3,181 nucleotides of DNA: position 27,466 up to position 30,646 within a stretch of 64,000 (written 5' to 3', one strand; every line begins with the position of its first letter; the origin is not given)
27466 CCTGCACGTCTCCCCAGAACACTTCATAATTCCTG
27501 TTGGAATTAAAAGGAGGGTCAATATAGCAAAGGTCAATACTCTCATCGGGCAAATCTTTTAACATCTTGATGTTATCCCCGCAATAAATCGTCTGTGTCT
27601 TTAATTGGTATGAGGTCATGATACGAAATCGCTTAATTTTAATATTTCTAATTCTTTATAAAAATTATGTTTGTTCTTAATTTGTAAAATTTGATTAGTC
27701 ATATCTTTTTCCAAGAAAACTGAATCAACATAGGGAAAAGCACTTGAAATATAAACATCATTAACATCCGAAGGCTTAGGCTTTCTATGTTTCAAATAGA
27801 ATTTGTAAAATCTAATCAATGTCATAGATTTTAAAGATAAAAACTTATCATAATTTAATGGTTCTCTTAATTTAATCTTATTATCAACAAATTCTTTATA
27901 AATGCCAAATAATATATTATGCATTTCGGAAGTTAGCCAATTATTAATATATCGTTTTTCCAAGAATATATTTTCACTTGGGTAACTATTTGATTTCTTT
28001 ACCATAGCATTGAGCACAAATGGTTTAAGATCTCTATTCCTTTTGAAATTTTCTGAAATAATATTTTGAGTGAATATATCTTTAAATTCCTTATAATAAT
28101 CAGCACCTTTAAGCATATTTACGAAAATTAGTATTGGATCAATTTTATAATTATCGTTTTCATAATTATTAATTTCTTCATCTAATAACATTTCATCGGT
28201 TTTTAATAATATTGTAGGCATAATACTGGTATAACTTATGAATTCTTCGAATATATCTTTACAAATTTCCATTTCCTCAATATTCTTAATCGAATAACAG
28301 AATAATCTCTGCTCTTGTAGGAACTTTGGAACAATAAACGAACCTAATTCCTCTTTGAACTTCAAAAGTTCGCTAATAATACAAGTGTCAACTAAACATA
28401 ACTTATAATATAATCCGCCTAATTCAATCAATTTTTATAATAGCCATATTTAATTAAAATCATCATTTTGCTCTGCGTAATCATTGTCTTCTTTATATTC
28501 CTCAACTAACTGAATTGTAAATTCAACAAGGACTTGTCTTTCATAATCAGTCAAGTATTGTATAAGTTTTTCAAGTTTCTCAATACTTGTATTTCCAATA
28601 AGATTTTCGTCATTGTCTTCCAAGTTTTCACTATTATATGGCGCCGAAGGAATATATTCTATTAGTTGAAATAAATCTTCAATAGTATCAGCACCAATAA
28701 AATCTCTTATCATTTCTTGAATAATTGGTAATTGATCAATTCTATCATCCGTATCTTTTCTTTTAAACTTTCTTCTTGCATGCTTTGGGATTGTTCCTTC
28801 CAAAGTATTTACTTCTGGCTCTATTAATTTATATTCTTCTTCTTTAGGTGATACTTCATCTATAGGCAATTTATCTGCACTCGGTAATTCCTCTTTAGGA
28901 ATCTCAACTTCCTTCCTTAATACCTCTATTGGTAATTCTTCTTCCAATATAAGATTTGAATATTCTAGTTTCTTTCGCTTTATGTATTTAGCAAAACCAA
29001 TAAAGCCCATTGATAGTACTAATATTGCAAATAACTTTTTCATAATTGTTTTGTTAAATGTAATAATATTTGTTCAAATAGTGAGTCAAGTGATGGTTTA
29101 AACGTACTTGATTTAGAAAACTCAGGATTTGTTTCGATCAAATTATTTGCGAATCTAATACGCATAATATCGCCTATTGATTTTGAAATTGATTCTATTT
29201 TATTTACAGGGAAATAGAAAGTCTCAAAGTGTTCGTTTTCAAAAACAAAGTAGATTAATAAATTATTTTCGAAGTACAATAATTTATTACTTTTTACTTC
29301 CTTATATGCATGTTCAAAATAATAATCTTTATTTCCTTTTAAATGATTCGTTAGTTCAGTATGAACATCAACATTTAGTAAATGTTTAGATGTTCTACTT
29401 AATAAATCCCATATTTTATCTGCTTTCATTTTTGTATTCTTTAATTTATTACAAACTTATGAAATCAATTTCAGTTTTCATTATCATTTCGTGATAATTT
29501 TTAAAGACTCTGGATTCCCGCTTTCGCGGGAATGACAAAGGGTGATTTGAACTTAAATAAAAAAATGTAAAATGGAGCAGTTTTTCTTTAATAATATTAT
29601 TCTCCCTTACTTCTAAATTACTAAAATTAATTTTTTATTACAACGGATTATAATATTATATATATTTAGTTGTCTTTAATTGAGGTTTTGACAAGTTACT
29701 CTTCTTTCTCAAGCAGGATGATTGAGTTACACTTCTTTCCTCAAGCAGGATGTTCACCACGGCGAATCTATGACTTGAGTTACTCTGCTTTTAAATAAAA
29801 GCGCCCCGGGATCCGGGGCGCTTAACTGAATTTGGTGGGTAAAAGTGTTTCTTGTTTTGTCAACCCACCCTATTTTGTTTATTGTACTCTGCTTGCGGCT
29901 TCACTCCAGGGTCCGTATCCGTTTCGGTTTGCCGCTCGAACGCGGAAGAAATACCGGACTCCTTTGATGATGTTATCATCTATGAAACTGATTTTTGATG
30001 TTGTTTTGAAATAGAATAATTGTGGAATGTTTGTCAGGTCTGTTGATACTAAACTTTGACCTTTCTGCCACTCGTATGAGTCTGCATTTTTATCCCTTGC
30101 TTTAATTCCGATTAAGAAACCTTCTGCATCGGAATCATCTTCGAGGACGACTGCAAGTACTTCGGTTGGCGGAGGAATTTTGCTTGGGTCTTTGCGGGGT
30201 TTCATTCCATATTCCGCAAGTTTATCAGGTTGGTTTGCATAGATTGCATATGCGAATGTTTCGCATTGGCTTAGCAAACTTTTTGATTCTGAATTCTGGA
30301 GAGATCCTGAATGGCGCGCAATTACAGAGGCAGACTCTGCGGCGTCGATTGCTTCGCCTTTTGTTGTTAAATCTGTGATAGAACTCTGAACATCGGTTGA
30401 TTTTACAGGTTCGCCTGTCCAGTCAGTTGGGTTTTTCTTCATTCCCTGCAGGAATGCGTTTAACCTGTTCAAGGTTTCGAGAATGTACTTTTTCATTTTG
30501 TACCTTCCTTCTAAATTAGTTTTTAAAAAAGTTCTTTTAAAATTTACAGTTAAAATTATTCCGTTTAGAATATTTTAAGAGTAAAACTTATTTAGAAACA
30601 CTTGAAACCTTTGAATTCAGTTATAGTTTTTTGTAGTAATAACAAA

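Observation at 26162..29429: Candidate uncharacterised defence / R-M-like cassette: small protein, membrane-anchored acidic protein, PIN-like protein, MTase::Mrr-nuclease fusion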

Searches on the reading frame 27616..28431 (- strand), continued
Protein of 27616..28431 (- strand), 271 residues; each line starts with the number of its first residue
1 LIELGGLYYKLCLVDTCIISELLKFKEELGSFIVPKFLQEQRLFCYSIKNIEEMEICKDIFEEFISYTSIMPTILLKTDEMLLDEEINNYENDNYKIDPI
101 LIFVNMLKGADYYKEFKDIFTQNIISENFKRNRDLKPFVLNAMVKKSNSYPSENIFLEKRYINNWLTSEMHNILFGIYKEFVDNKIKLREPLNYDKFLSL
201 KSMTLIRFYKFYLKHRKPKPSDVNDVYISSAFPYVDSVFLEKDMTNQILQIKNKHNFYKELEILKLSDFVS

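Call 96: search_protein_families(library=padloc, proteins=[L099:2-1903:+, L099:2893-3627:+, L099:3696-4640:-, L097:701-1114:+, L097:1-435:+, L002:2811-3602:+, L089:1513-2412:+], max_evalue=0.001)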
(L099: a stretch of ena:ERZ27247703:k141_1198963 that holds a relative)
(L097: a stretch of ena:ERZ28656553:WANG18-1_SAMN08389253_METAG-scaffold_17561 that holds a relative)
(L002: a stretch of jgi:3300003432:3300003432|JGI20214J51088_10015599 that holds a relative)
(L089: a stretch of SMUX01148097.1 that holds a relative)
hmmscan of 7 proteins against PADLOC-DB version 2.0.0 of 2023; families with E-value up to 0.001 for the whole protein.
L099:2-1903:+ (633 aa): 83 families (the best 25 are shown)
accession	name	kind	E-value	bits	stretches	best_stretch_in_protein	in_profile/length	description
PDLC03604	REase_MTase_IIG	-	5.2e-149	496.1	1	1-631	358-1003/1011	Type IIG restriction enzyme-methyltransferase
PDLC03629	REase_MTase_IIG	-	9.4e-74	246.9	1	29-563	432-965/1182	Type IIG restriction enzyme-methyltransferase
PDLC03335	MTase_II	-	2.5e-70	235.8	2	190-562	192-570/607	Type II methyltransferase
PDLC03612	REase_MTase_IIG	-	4.6e-54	182.1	2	176-632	785-1243/1247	Type IIG restriction enzyme-methyltransferase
PDLC03609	REase_MTase_IIG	-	1.6e-41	140.1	1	29-549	433-914/1066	Type IIG restriction enzyme-methyltransferase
PDLC02643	DrmMI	-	1e-34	117.6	2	167-469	841-1118/1347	DrmMI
PDLC03313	MTase_II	-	2.3e-34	116.9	1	190-578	141-530/563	Type II methyltransferase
PDLC03226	MTase_II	-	4e-34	116.2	2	331-603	294-560/579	Type II methyltransferase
PDLC03250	MTase_II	-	7.7e-32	108.8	1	1-621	164-757/775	Type II methyltransferase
PDLC02529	PglX|PglXI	-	3.6e-30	102.4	2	5-283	204-447/1189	PglX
PDLC03596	REase_MTase_IIG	-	2.8e-29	99.8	3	179-307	696-821/1148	Type IIG restriction enzyme-methyltransferase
PDLC03248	MTase_II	-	3.5e-26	90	1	190-305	82-196/521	Type II methyltransferase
PDLC03245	MTase_II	-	1.8e-25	87.5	2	193-542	158-509/577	Type II methyltransferase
PDLC02638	DrmMI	-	6.3e-25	85.5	2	1-173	555-735/935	DrmMI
PDLC03348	MTase_II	-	1e-24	85.1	2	187-408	340-555/727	Type II methyltransferase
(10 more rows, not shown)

L099:2893-3627:+ (244 aa): 0 families

L099:3696-4640:- (314 aa): 0 families

L097:701-1114:+ (137 aa): 0 families

L097:1-435:+ (144 aa): 0 families

L002:2811-3602:+ (263 aa): 4 families
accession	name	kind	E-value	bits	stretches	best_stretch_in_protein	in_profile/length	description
PDLC05067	PDC-S69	-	1.6e-32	111.4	1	121-262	149-286/289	-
PDLC05065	PDC-S68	-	8.5e-13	45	1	157-239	1100-1186/1221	-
PDLC05066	PDC-S68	-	6.2e-08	29.1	1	159-234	1096-1175/1202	-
PDLC01150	HEAT_CxxC_PDDEXK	-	5.5e-06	23.9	1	149-259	175-286/288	HEAT_CxxC_PD-DEXK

L089:1513-2412:+ (299 aa): 5 families
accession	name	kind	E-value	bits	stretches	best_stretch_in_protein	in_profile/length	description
PDLC04605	PDC-M37B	-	4.4e-09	33.9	1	39-62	307-330/518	-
PDLC04606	PDC-M37B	-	4.8e-09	33.9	1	39-62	177-200/390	-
PDLC03838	DolB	-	2.7e-06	24.9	1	41-68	171-198/375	-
PDLC00914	TRIP13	-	1.2e-05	22.9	0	160-217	176-235/302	TRIP13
PDLC00915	TRIP13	-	0.00099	16.6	0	39-60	66-87/302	TRIP13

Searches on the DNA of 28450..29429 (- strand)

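Call 89: search_dna_similar(query=window:28450-29429:-, collection=phages, mode=distant, max_evalue=0.001, max_rows=5)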
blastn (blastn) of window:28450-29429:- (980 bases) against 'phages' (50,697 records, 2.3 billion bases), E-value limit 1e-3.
No match.

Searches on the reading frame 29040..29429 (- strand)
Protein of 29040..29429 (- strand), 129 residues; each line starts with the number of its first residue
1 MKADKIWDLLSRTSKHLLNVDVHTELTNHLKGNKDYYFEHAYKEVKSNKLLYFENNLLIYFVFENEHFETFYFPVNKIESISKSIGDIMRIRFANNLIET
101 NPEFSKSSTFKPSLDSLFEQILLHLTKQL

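Call 3: search_protein_families(library=pfam, proteins=[window:29040-29429:-], max_evalue=0.1)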
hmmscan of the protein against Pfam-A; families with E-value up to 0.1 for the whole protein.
window:29040-29429:- (129 aa): 0 families

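Call 4: search_protein_families(library=padloc, proteins=[window:29040-29429:-], max_evalue=0.1)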
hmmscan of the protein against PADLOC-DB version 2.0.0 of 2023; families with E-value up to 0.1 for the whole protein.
window:29040-29429:- (129 aa): 1 family
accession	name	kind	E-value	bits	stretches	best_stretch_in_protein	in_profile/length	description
PDLC02049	Cas7fv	-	0.0053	14.2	1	20-90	46-117/315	-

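Call 5: search_protein_families(library=ncbifam, proteins=[window:29040-29429:-], max_evalue=0.1)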
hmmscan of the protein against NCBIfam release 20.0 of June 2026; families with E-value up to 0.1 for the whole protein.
window:29040-29429:- (129 aa): 1 family
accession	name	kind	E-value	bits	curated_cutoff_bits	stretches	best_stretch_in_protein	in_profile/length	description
NF010302.0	PRK13740.1-3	equivalog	0.098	13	147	0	19-48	38-67/75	conjugal transfer relaxosome protein TraY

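Call 7: search_protein_families(library=phrogs, proteins=[window:29040-29429:-], max_evalue=0.1)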
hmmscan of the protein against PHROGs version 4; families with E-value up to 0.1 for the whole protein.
window:29040-29429:- (129 aa): 0 families

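Call 25: list_cluster_members(proteins=[window:29040-29429:-, window:28450-29043:-, window:26162-27619:-, window:25713-26108:-, window:29879-30496:-])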
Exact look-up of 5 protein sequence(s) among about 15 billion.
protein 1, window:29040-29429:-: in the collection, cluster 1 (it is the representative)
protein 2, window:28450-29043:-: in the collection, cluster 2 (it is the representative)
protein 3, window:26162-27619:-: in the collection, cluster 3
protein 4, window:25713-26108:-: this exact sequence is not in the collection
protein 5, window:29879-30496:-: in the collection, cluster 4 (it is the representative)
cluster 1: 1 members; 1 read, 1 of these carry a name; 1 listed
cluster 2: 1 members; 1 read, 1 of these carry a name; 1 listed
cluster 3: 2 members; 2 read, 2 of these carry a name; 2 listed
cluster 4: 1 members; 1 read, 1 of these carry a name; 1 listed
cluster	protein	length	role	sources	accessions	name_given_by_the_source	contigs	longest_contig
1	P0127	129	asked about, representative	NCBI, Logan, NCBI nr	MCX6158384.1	MAG: hypothetical protein NTY74_10450 [Ignavibacteriae bacterium] | hypothetical protein [Ignavibacteriota bacterium]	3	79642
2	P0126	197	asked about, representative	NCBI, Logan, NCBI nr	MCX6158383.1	MAG: hypothetical protein NTY74_10445 [Ignavibacteriae bacterium] | hypothetical protein [Ignavibacteriota bacterium]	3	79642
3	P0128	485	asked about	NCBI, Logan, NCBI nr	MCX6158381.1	MAG: DNA methyltransferase [Ignavibacteriae bacterium] | DNA methyltransferase [Ignavibacteriota bacterium]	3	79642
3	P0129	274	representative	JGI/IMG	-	hypothetical protein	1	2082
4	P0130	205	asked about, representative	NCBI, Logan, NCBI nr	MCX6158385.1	MAG: fibronectin type III domain-containing protein [Ignavibacteriae bacterium] | fibronectin type III domain-containing protein [Ignavibacteriota bacterium]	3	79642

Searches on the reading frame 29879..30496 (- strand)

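Call 3: search_protein_families(library=pfam, proteins=[window:29879-30496:-], max_evalue=0.1)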
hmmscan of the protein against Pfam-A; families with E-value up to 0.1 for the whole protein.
window:29879-30496:- (205 aa): 1 family
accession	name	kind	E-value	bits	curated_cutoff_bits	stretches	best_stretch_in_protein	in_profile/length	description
PF00041.27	fn3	-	0.0029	18.2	25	1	174-201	54-81/84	Fibronectin type III domain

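Call 4: search_protein_families(library=padloc, proteins=[window:29879-30496:-], max_evalue=0.1)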
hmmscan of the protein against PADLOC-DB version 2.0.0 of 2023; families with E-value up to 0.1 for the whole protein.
window:29879-30496:- (205 aa): 0 families

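Call 5: search_protein_families(library=ncbifam, proteins=[window:29879-30496:-], max_evalue=0.1)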
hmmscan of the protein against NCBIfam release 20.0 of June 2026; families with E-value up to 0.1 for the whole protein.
window:29879-30496:- (205 aa): 0 families

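Call 7: search_protein_families(library=phrogs, proteins=[window:29879-30496:-], max_evalue=0.1)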
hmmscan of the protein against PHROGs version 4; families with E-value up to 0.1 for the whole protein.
window:29879-30496:- (205 aa): 3 families
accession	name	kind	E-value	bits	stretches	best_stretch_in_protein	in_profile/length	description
phrog_6977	-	tail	0.00051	20.5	1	173-202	210-239/284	minor tail protein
phrog_23968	-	tail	0.018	14.3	1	175-202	198-225/689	minor tail protein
phrog_31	-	tail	0.037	12.7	1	123-201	978-1058/1565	central tail fiber J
